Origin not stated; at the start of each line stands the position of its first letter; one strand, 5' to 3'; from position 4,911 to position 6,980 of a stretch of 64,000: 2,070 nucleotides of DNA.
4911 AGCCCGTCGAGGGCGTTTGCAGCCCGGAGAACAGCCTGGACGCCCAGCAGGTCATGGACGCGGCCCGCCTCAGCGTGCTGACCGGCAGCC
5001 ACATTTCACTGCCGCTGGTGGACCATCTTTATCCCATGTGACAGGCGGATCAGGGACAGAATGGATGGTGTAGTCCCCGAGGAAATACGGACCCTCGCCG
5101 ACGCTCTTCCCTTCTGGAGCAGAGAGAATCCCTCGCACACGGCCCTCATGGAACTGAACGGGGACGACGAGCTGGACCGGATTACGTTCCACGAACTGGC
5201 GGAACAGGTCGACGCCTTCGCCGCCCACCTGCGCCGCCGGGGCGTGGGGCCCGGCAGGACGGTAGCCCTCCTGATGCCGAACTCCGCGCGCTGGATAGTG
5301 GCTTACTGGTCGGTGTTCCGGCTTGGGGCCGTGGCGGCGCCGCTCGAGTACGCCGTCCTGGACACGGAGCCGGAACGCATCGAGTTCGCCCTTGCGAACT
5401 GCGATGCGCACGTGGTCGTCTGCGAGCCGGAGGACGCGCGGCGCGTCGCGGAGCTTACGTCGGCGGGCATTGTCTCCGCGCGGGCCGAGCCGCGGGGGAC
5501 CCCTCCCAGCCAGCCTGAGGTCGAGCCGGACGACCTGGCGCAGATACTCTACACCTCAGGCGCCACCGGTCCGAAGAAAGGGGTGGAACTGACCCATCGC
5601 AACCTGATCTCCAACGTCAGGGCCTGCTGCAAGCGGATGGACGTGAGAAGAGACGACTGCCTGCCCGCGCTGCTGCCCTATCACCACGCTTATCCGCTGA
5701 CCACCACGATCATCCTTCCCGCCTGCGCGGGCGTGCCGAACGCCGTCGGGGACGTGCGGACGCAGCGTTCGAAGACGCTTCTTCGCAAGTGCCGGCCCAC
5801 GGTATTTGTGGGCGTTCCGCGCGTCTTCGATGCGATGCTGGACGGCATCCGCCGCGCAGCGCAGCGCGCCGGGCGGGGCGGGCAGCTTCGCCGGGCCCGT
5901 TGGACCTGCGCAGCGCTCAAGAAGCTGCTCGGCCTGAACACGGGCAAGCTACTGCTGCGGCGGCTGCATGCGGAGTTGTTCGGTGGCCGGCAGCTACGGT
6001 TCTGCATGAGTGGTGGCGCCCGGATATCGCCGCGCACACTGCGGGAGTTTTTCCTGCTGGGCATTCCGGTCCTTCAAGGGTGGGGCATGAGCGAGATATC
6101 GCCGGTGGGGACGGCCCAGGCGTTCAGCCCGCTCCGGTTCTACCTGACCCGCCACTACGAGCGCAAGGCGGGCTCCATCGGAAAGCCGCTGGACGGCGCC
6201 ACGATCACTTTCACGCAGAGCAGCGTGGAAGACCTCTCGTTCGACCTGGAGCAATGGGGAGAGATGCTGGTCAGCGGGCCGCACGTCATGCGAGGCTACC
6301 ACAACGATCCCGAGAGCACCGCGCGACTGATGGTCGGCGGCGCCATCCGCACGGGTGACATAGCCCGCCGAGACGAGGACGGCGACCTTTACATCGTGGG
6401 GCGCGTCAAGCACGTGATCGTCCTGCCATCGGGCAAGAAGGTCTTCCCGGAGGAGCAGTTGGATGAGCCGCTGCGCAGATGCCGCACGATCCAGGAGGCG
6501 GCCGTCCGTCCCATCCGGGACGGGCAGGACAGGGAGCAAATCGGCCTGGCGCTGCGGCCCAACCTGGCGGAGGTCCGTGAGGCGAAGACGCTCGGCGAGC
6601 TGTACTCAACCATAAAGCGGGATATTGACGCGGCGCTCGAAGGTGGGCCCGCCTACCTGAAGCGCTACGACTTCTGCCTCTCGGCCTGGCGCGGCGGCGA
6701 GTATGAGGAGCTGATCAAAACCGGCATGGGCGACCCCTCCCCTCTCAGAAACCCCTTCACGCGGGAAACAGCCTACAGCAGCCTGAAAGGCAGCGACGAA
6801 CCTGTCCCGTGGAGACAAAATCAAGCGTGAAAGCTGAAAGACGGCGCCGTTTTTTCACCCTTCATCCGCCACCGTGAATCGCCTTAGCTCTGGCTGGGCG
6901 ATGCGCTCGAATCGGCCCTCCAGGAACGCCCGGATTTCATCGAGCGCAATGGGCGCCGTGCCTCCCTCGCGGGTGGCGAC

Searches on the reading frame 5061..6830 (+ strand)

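Call 68: search_protein_families(library=pfam, proteins=[window:5061-6830:+], max_evalue=0.00001)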
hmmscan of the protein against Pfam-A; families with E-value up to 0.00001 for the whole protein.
window:5061-6830:+ (589 aa): 1 family
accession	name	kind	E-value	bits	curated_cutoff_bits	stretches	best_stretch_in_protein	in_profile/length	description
PF00501.34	AMP-binding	-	6.6e-70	236.3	29.9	1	20-414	5-384/384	AMP-binding enzyme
